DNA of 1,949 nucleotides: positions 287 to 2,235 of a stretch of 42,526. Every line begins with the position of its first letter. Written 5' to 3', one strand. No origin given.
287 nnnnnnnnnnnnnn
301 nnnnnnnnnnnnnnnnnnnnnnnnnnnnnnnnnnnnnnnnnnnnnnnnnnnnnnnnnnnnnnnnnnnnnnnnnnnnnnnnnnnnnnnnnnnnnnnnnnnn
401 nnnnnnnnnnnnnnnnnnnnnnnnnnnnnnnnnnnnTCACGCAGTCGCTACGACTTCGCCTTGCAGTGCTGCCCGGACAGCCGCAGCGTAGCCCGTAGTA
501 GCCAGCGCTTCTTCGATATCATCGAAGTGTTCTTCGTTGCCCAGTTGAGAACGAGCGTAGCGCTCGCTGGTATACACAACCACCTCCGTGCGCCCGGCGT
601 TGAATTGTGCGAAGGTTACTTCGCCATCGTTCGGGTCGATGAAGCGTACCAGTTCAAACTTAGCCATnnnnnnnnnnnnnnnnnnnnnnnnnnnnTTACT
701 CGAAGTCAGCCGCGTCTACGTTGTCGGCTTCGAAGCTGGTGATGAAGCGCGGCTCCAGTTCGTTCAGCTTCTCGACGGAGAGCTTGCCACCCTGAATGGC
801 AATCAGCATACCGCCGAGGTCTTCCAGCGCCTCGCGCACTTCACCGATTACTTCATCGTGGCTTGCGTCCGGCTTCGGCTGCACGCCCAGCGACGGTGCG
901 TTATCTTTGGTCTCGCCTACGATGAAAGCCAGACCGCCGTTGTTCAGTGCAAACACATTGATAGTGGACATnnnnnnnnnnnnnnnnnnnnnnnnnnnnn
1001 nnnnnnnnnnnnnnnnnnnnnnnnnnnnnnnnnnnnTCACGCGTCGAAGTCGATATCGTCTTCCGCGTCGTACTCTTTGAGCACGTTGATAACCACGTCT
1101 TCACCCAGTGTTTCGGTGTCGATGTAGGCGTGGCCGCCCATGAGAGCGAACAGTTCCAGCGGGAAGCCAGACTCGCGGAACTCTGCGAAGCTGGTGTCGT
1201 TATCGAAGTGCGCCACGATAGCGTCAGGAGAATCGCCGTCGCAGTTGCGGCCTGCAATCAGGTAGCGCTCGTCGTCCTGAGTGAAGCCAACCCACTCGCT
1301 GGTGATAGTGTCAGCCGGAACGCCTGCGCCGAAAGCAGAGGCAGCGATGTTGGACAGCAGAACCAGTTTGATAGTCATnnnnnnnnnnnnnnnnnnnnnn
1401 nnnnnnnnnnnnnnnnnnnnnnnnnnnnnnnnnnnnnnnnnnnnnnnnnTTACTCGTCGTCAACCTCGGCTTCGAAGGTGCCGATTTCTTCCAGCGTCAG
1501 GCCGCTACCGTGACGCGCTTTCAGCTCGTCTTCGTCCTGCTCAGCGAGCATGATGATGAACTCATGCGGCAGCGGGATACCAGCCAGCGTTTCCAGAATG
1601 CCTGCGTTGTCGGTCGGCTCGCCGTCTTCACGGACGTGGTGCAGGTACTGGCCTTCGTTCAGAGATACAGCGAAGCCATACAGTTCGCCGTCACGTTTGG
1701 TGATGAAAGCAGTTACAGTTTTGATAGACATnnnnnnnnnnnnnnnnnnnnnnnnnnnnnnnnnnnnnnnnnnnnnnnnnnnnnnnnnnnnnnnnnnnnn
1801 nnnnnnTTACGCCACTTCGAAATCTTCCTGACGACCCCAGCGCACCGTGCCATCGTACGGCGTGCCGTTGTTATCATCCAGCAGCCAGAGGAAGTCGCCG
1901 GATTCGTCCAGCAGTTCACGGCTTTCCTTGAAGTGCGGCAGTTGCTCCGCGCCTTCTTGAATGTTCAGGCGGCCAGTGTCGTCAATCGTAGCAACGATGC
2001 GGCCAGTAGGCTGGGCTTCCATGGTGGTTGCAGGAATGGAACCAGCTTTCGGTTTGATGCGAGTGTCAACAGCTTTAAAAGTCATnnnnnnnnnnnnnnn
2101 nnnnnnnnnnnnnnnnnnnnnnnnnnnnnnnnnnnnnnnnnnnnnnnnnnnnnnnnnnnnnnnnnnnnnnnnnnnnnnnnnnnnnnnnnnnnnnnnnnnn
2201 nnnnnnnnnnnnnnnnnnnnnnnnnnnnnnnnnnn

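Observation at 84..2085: Tandem array of six small, extremely acidic early proteins: candidate DNA-mimic or anti-defence module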

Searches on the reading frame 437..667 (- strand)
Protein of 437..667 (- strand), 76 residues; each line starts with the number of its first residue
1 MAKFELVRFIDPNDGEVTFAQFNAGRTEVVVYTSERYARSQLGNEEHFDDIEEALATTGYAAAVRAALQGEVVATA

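Call 8: search_protein_families(library=pfam, max_evalue=1, proteins=[window:437-667:-])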
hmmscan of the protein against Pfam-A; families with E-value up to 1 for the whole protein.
window:437-667:- (76 aa): 1 family
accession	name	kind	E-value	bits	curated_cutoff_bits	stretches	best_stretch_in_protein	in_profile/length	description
PF11134.13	Phage_stabilise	-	0.044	12.8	25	1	13-71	124-183/469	Phage stabilisation protein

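Call 9: search_protein_families(library=phrogs, max_evalue=0.01, proteins=[window:437-667:-])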
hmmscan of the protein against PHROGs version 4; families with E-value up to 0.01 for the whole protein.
window:437-667:- (76 aa): 0 families

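Call 92: search_solved_structures(query=A11, max_evalue=10)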
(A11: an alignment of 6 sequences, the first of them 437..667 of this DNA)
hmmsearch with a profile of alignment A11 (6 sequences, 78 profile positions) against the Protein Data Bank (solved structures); distinct sequences matched with E-value up to 10: 23.
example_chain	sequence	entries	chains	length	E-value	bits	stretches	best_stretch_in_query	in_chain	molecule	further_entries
5epm_A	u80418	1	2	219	0.014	19.1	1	5-61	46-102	Antibody Fab fragment heavy chain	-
4okv_A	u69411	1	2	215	0.019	18.7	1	9-61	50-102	heavy chain of 8H7 mAb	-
11kr_J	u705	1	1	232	0.046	17.5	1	9-56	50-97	FabG1 heavy chain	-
4yqx_H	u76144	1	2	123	0.076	16.8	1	8-44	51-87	JES6-1 VH domain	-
9cql_J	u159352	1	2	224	0.2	15.4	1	9-62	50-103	anti TCR variable delta 1 Fab heavy chain Fab 3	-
3szy_A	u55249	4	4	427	0.24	15.2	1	17-60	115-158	phosphonoacetate hydrolase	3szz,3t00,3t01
3t02_A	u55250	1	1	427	0.25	15.1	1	17-60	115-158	phosphonoacetate hydrolase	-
1b4j_H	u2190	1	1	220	0.41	14.4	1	10-50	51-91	ANTIBODY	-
4oh8_B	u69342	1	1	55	0.48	14.2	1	39-72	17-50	Ras association domain-containing protein 5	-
6bit_I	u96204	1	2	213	0.51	14.1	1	10-50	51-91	KWAR23 Fab heavy chain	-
4lgd_E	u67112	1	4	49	0.57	14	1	39-71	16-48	Ras association domain family member 5, RASSF5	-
5fhx_H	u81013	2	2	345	0.68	13.7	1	9-61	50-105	antibody fragment heavy-chain | CODV heavy-chain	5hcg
8blq_A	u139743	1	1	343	0.72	13.7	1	9-61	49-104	CODV-Fab, heavy chain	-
6gwd_G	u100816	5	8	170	0.78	13.5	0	32-73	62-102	iiH5 ALPHAREP | iih5 Alpha Repeating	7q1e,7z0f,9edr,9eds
6wit_A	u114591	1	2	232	0.8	13.5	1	10-38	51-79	NHP GN1-SD7 Fab Heavy Chain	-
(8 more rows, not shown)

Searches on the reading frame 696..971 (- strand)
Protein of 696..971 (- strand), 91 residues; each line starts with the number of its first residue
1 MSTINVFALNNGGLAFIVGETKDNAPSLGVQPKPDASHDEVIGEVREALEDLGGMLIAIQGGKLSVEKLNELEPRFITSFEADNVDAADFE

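Call 8: search_protein_families(library=pfam, max_evalue=1, proteins=[window:696-971:-])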
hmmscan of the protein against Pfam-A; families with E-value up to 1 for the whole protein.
window:696-971:- (91 aa): 0 families

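Call 9: search_protein_families(library=phrogs, max_evalue=0.01, proteins=[window:696-971:-])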
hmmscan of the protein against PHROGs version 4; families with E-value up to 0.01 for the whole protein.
window:696-971:- (91 aa): 0 families

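Call 50: search_solved_structures(query=A7, max_evalue=10)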
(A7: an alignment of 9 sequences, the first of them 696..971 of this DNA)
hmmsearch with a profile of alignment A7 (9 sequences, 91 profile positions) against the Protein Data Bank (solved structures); distinct sequences matched with E-value up to 10: 7.
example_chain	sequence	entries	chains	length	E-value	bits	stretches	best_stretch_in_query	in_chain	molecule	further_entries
3v2g_A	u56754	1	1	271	0.17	15.2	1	6-61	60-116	3-oxoacyl-[acyl-carrier-protein] reductase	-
1qc7_A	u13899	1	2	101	0.41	14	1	30-63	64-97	PROTEIN (FLIG)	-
4oau_C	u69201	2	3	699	0.5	13.7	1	43-79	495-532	2-5A-dependent ribonuclease | PROTEIN (RNase L)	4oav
3nqc_A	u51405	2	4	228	0.7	13.2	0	26-85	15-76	Orotidine 5'-phosphate decarboxylase | Orotidine 5'-monophosphate decarboxylase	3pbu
9c7z_A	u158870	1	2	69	0.88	12.9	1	38-76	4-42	HALC3_919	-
5fd7_A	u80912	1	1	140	1.6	12.1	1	32-73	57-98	Vacuolar-sorting protein SNF7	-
5fd9_A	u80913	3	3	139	1.6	12.1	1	32-73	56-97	Vacuolar-sorting protein SNF7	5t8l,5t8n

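Call 56: predict_structure(alignment_id=A7)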
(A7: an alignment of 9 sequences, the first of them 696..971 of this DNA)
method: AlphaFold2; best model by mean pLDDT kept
length: 91 residues; sequences in the alignment: 9
mean_pLDDT: 92.3   pTM: 0.83
mean pLDDT of the five models: 92.3, 92.2, 91.6, 91.1, 87.5
residues with pLDDT >= 90: 75; 70-90: 16; 50-70: 0; < 50: 0
segments of 3 or more residues with pLDDT < 50: none
pLDDT, mean of each block of 10 residues (from residue 1): 94 94 95 91 93 90 94 96 85 75
secondary structure, 60 per line:
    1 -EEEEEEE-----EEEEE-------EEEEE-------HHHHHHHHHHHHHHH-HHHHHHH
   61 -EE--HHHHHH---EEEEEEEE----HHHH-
elements in order: E2-8 E14-18 E26-30 H38-52 H54-60 H66-71 E75-82 H87-90

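Call 62: fold_search(model_id=the predicted structure, library=viral)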
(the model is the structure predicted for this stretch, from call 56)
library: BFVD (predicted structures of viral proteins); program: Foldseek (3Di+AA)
matches with E <= 10: 546; with E <= 0.001: 2
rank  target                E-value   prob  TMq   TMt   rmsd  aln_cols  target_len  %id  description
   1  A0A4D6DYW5            1.4e-07  1.00  0.85  0.80   1.3        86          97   23  Uncharacterized protein [Escherichia phage Lidtsur]
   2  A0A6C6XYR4            5.5e-04  1.00  0.75  0.72   2.8        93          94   15  (no name in the UniProt tables at hand)
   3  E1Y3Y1                4.4e-03  1.00  0.72  0.71   2.9        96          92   19  Uncharacterized protein [Pantoea phage LIMElight]
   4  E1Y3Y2                4.7e-02  0.99  0.54  0.40   3.7        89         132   19  Uncharacterized protein [Pantoea phage LIMElight]
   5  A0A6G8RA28            5.6e-02  0.98  0.51  0.53   4.1        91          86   10  Uncharacterized protein [Salmonella phage slyngel]
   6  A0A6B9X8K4            6.4e-02  0.98  0.54  0.59   4.0        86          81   14  Uncharacterized protein [Escherichia phage usur]
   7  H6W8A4                7.6e-02  0.66  0.36  0.38  12.3        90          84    9  Uncharacterized protein [Escherichia phage FV3]
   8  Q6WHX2                4.8e-01  0.12  0.29  0.27  11.5        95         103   12  Uncharacterized protein [Vibrio phage KVP40 (isolate Vibrio parahaemolyticus/Japan/Matsuzaki/1991)]
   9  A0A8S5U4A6            5.4e-01  0.41  0.46  0.37   5.6        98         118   12  Uncharacterized protein [Podoviridae sp. ctZDN4]
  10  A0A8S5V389            5.4e-01  0.11  0.24  0.30  10.5        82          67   13  Uncharacterized protein [Siphoviridae sp. ctt0c4]
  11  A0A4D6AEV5            5.7e-01  0.14  0.27  0.24  13.7        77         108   19  (no name in the UniProt tables at hand)
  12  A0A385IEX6            6.5e-01  0.60  0.46  0.57   4.3        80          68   10  (no name in the UniProt tables at hand)
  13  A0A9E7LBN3            6.5e-01  0.14  0.24  0.14   7.2        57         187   16  (no name in the UniProt tables at hand)
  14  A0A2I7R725            6.5e-01  0.12  0.28  0.31  12.8        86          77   15  (no name in the UniProt tables at hand)
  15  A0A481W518            6.9e-01  0.06  0.23  0.16  14.0       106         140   13  Uncharacterized protein [Pseudomonas phage Psa21]
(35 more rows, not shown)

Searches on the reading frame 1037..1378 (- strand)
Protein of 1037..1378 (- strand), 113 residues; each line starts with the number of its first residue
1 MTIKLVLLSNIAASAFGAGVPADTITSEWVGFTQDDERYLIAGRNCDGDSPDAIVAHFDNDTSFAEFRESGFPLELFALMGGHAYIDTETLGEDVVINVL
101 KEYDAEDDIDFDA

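Call 8: search_protein_families(library=pfam, max_evalue=1, proteins=[window:1037-1378:-])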
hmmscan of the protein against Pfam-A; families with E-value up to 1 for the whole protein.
window:1037-1378:- (113 aa): 0 families

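Call 9: search_protein_families(library=phrogs, max_evalue=0.01, proteins=[window:1037-1378:-])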
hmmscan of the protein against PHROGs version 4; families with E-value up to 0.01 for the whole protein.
window:1037-1378:- (113 aa): 0 families

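Call 16: find_homologous_proteins(query=window:1037-1378:-, max_evalue=0.001)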
Query window:1037-1378:- (113 aa): 4 proteins with E <= 0.001 among 7 candidates.
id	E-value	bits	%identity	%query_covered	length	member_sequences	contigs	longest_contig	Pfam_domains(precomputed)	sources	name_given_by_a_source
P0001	2.4e-64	232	96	100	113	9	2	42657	-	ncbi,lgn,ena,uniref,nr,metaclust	ncbi:hypothetical protein ABR33_00125 [Enterobacter bugandensis]|uniref:hypothetical protein n=1 Tax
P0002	1.2e-56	208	86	100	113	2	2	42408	-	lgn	-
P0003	2.1e-36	142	64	100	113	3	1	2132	-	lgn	-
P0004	3.2e-26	110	55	89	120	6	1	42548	-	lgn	-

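Call 23: find_homologous_proteins(query=A1, max_evalue=0.01)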
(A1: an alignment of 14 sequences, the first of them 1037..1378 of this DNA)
Query A1 (14 sequences) (113 aa, profile of the alignment): 20 proteins with E <= 0.01 among 2158 candidates.
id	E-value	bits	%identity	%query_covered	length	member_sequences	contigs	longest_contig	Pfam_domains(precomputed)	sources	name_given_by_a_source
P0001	3.3e-38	148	96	100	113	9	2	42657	-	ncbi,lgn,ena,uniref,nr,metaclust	ncbi:hypothetical protein ABR33_00125 [Enterobacter bugandensis]|uniref:hypothetical protein n=1 Tax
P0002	8.2e-38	146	86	100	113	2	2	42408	-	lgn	-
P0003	1.3e-35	139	64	100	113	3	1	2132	-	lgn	-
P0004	1.2e-29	120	55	89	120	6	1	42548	-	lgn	-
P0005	7.8e-27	111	-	-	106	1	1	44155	-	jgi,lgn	-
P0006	1.5e-25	107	33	48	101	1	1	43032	-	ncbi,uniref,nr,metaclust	ncbi:hypothetical protein [Pantoea phage LIMEzero]|uniref:Uncharacterized protein n=1 Tax=Pantoea ph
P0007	1.1e-23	101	32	96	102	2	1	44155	-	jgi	-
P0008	2.5e-22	97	48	22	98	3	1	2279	-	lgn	-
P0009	2.7e-21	93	-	-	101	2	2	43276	-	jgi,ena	jgi:hypothetical protein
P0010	5.7e-21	92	30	52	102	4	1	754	-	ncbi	ncbi:hypothetical protein ABEQ08_12375, partial [Cutibacterium acnes]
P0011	7.7e-21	92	33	52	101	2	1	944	-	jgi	jgi:hypothetical protein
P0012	7.8e-21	92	-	-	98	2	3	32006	-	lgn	-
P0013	1.1e-20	91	-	-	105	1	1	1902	-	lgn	-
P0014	2.7e-20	90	28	51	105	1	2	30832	-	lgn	-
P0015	1.7e-18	84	64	10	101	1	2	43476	-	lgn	-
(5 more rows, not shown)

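Call 26: search_solved_structures(query=A2, max_evalue=10)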
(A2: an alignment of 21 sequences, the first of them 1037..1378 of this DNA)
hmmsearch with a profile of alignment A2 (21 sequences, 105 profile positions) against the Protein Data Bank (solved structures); distinct sequences matched with E-value up to 10: 3.
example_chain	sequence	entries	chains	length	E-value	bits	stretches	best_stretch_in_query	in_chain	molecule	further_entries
5c34_B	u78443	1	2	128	0.54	13.9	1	18-101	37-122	Putative transposon Tn552 DNA-invertase bin3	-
5c32_B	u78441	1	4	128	1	13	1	18-101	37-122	Putative transposon Tn552 DNA-invertase bin3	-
5c35_A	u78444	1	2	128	1.1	12.9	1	18-101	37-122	Recombinase Sin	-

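Call 32: predict_structure(alignment_id=A2)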
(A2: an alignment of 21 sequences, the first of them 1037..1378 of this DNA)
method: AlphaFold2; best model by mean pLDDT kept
length: 113 residues; sequences in the alignment: 21
mean_pLDDT: 82.7   pTM: 0.76
mean pLDDT of the five models: 82.7, 67.2, 65.1, 62.6, 60.8
residues with pLDDT >= 90: 32; 70-90: 71; 50-70: 4; < 50: 6
segments of 3 or more residues with pLDDT < 50: 108-113
pLDDT, mean of each block of 10 residues (from residue 1): 90 81 82 90 85 90 83 82 83 91 65 41
secondary structure, 60 per line:
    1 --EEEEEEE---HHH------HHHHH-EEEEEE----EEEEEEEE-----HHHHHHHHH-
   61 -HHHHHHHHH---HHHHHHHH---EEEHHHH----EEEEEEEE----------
elements in order: E3-9 H22-26 E28-33 E38-45 H51-59 H62-70 H74-81 E85-87 H88-91 E96-103

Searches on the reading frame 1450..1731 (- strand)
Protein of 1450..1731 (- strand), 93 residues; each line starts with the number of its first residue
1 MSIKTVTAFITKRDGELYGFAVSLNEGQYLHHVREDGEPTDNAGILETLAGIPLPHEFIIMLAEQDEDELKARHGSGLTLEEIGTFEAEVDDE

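Call 8: search_protein_families(library=pfam, max_evalue=1, proteins=[window:1450-1731:-])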
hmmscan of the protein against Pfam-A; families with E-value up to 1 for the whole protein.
window:1450-1731:- (93 aa): 0 families

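Call 9: search_protein_families(library=phrogs, max_evalue=0.01, proteins=[window:1450-1731:-])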
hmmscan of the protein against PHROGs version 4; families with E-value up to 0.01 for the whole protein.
window:1450-1731:- (93 aa): 0 families

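Call 52: search_solved_structures(query=A8, max_evalue=10)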
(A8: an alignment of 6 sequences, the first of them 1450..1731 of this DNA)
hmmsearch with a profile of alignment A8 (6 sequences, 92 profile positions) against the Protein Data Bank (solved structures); distinct sequences matched with E-value up to 10: 3.
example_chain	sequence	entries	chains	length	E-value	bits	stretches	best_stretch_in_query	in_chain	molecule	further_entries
5ykh_A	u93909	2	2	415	0.46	13.9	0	22-49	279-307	Pumilio homolog 1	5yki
4zy8_C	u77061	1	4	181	1.2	12.5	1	13-52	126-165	Protein LST4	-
8v3b_a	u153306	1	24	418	7.5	10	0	39-75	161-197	O43_129_+4 component B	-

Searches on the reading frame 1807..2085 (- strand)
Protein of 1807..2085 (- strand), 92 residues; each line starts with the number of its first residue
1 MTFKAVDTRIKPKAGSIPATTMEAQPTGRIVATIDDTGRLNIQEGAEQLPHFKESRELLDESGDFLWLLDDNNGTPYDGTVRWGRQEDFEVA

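Call 8: search_protein_families(library=pfam, max_evalue=1, proteins=[window:1807-2085:-])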
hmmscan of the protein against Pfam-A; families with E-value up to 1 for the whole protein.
window:1807-2085:- (92 aa): 1 family
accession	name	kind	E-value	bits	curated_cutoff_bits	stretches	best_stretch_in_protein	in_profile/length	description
PF02237.23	BPL_C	-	0.083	13.3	21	1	30-52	18-40/48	Biotin protein ligase C terminal domain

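Call 9: search_protein_families(library=phrogs, max_evalue=0.01, proteins=[window:1807-2085:-])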
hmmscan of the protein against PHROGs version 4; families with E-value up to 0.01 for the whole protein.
window:1807-2085:- (92 aa): 0 families

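Call 91: search_solved_structures(query=A10, max_evalue=10)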
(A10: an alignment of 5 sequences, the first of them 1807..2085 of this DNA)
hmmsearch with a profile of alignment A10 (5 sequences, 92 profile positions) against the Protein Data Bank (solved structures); distinct sequences matched with E-value up to 10: 3.
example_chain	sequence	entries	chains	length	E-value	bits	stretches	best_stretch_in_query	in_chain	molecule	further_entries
1q7s_A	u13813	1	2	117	0.21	14.8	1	12-48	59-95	bit1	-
7xfp_A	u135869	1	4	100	0.32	14.2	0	15-43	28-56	IceA2 protein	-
4ipu_A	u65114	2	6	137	1.2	12.4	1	1-45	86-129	FimU protein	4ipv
